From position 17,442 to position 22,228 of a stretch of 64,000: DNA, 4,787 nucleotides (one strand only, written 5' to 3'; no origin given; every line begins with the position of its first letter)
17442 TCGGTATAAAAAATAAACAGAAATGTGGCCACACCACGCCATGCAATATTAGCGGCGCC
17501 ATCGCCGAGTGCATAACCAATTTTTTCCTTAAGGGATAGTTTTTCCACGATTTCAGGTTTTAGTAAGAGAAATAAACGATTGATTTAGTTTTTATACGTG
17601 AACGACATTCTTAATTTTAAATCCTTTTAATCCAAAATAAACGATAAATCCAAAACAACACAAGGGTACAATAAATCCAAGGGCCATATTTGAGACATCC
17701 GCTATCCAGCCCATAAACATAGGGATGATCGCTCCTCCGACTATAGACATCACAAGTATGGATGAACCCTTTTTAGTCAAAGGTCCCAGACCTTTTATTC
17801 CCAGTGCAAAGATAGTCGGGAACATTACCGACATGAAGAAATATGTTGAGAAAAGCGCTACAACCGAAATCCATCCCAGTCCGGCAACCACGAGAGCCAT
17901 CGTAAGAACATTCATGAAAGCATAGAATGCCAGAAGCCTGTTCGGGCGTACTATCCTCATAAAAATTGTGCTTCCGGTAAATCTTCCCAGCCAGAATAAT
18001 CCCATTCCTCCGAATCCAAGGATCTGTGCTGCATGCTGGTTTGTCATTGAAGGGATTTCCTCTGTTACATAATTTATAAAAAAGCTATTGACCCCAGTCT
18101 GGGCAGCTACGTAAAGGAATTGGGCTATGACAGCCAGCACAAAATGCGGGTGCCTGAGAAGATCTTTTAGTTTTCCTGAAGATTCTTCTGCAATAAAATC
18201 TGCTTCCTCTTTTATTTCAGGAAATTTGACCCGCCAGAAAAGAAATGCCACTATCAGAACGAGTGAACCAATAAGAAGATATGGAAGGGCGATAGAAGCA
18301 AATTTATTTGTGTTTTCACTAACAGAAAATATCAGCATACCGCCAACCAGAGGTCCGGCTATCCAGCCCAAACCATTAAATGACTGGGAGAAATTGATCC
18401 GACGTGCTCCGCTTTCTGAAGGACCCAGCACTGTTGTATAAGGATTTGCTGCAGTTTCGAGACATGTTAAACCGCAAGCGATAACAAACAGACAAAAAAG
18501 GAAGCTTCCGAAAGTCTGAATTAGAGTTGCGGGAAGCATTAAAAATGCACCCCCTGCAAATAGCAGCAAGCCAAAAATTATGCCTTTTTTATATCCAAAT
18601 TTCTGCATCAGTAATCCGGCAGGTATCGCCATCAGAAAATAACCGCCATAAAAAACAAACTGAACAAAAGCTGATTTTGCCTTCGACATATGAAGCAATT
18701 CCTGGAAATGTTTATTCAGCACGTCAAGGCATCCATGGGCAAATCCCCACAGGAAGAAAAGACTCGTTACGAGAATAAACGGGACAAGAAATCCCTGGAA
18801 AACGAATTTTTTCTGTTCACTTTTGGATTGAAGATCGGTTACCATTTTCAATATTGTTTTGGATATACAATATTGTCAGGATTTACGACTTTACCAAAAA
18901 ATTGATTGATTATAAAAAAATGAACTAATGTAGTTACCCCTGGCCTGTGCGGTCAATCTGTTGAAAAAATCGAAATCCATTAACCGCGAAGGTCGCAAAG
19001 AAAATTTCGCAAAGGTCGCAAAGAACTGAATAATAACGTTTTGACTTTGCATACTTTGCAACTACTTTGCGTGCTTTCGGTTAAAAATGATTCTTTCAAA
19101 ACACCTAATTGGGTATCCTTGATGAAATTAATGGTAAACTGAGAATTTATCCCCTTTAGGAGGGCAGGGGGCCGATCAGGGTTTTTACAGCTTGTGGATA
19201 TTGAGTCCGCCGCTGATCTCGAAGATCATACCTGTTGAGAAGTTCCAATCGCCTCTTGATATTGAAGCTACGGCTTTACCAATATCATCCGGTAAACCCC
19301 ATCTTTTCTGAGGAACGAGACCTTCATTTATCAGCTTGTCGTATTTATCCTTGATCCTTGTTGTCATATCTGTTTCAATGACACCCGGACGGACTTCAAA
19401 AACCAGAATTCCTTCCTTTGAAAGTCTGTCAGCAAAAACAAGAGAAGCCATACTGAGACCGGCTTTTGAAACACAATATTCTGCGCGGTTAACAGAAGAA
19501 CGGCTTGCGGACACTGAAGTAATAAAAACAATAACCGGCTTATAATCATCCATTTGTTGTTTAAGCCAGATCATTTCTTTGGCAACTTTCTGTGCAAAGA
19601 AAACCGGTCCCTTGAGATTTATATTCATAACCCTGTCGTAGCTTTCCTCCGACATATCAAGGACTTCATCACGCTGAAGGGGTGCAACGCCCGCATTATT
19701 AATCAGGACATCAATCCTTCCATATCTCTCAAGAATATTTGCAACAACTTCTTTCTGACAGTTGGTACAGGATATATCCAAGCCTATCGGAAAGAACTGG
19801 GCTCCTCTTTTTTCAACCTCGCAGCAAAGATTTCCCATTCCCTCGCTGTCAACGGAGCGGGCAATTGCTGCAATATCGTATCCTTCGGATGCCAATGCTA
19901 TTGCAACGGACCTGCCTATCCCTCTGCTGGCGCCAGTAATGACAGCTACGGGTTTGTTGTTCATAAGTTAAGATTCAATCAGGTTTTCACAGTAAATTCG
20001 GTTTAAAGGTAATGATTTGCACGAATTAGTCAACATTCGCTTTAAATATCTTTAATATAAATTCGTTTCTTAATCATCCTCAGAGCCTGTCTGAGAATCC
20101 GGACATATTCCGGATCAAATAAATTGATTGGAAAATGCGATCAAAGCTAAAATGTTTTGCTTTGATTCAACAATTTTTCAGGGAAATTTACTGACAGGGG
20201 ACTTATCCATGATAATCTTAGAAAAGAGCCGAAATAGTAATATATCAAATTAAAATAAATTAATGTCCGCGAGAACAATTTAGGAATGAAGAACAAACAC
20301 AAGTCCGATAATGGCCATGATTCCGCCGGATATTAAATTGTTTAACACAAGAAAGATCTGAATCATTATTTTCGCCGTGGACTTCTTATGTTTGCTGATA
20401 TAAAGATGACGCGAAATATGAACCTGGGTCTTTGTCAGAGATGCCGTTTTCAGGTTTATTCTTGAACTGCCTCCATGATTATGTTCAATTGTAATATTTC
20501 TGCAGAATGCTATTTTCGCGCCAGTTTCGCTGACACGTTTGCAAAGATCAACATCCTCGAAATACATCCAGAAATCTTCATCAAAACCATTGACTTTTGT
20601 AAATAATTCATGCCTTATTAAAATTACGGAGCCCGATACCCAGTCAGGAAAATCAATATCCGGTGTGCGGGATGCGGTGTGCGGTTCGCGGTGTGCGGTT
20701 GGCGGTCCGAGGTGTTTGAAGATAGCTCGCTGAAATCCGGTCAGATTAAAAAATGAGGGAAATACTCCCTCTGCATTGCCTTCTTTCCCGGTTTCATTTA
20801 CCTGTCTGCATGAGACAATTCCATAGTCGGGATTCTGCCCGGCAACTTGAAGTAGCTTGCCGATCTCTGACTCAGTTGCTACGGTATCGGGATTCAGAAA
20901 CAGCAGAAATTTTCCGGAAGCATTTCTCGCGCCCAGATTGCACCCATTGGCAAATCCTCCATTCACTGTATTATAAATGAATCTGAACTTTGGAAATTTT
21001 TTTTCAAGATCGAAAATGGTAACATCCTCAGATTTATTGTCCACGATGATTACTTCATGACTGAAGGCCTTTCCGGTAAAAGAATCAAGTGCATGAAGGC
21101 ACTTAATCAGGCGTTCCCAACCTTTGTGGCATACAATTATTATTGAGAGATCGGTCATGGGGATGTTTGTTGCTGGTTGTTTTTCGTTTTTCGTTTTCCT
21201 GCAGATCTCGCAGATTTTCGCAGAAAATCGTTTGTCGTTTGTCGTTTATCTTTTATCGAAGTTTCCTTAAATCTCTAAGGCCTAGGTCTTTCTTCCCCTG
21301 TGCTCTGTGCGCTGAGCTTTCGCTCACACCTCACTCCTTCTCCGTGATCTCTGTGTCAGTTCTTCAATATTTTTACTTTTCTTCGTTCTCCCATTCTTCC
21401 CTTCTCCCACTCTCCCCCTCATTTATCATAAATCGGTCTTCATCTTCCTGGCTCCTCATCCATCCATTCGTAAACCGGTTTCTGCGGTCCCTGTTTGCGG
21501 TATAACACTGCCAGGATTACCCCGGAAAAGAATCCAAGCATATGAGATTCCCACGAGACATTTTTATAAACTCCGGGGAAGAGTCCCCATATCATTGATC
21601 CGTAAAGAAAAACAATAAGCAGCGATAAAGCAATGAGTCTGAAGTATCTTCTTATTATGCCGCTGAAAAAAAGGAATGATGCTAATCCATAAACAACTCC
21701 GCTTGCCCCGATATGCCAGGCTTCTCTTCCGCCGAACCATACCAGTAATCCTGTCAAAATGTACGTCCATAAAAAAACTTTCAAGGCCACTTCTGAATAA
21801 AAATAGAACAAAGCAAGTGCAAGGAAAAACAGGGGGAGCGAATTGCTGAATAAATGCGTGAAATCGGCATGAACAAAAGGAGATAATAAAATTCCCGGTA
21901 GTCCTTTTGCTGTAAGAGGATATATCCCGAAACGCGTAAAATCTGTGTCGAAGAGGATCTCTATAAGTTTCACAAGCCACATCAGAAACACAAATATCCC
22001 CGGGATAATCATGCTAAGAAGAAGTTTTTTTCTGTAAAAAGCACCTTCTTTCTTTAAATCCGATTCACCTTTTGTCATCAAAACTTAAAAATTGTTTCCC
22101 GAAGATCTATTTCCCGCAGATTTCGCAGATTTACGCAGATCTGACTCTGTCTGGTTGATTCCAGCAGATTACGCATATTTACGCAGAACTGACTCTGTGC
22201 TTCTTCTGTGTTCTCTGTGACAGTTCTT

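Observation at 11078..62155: Very dense family of palindromic intergenic elements built from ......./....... heptad arrays with a conserved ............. tail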

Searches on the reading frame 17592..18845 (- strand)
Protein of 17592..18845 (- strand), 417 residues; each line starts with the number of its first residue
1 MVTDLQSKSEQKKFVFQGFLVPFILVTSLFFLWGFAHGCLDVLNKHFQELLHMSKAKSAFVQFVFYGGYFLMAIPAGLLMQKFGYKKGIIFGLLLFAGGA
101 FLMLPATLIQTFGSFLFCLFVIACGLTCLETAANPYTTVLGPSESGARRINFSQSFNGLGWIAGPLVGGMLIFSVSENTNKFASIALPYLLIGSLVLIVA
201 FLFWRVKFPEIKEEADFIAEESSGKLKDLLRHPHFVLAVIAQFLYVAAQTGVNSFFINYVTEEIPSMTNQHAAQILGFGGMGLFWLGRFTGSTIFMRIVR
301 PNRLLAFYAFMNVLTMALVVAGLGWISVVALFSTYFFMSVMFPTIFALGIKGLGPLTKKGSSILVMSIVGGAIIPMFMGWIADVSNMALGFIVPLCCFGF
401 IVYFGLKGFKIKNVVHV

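Call 21: search_protein_families(library=pfam, proteins=[window:17592-18845:-])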
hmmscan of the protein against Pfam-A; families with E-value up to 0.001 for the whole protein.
window:17592-18845:- (417 aa): 2 families
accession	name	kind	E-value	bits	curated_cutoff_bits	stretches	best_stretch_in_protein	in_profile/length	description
PF07690.21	MFS_1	-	1.3e-23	83.9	33.4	1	29-353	4-323/347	Major Facilitator Superfamily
PF00083.30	Sugar_tr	-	0.0001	21.8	22.3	1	56-210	46-193/452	Sugar (and other) transporter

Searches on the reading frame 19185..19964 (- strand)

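Call 21: search_protein_families(library=pfam, proteins=[window:19185-19964:-])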
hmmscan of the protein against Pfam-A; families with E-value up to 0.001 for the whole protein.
window:19185-19964:- (259 aa): 3 families
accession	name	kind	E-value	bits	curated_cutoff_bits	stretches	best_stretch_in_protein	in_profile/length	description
PF00106.31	adh_short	-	1.6e-43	148.9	26.6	1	6-207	2-193/195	short chain dehydrogenase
PF13561.12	adh_short_C2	-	3.9e-41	141.6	27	1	11-255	1-236/236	Enoyl-(Acyl carrier protein) reductase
PF08659.16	KR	-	9.2e-10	39.2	22.6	1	8-165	4-151/180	KR domain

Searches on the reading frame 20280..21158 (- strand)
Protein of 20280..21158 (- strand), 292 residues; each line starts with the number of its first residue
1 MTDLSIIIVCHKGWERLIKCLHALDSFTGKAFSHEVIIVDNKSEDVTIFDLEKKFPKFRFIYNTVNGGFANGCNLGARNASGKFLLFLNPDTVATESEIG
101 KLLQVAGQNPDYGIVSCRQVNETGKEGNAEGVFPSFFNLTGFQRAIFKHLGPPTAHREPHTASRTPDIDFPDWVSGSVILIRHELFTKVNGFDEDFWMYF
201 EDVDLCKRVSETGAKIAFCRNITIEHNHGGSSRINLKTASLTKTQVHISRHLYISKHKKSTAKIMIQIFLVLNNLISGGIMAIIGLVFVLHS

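Call 110: search_protein_families(library=pfam, proteins=[window:20280-21158:-], max_evalue=0.0001)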
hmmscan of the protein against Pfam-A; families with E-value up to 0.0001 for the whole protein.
window:20280-21158:- (292 aa): 4 families
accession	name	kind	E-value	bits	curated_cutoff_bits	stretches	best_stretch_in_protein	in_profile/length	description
PF00535.33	Glycos_transf_2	-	5.1e-19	69.3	23.3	1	5-157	1-152/168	Glycosyl transferase family 2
PF13641.12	Glyco_tranf_2_3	-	8.8e-11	42.7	27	1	4-231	3-216/230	Glycosyltransferase like family 2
PF02709.20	Glyco_transf_7C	-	9.6e-08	32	23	1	160-221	4-67/78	N-terminal domain of galactosyltransferase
PF10111.15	Glyco_tranf_2_2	-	2.7e-07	30.8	27.3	0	175-216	164-206/276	Glycosyltransferase like family 2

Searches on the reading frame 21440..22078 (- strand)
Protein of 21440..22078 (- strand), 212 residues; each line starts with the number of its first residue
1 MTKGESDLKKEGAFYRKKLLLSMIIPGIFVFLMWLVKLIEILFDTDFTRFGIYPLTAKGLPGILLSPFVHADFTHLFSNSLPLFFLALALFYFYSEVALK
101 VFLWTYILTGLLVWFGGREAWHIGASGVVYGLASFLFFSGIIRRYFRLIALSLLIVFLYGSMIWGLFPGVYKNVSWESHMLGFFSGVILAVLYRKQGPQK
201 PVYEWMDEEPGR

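Call 110: search_protein_families(library=pfam, proteins=[window:21440-22078:-], max_evalue=0.0001)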
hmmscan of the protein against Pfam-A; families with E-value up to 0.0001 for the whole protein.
window:21440-22078:- (212 aa): 1 family
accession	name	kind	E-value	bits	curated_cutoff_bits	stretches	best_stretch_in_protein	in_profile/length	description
PF01694.28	Rhomboid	-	2.4e-15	57.5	22.6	1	63-195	7-142/143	Rhomboid domain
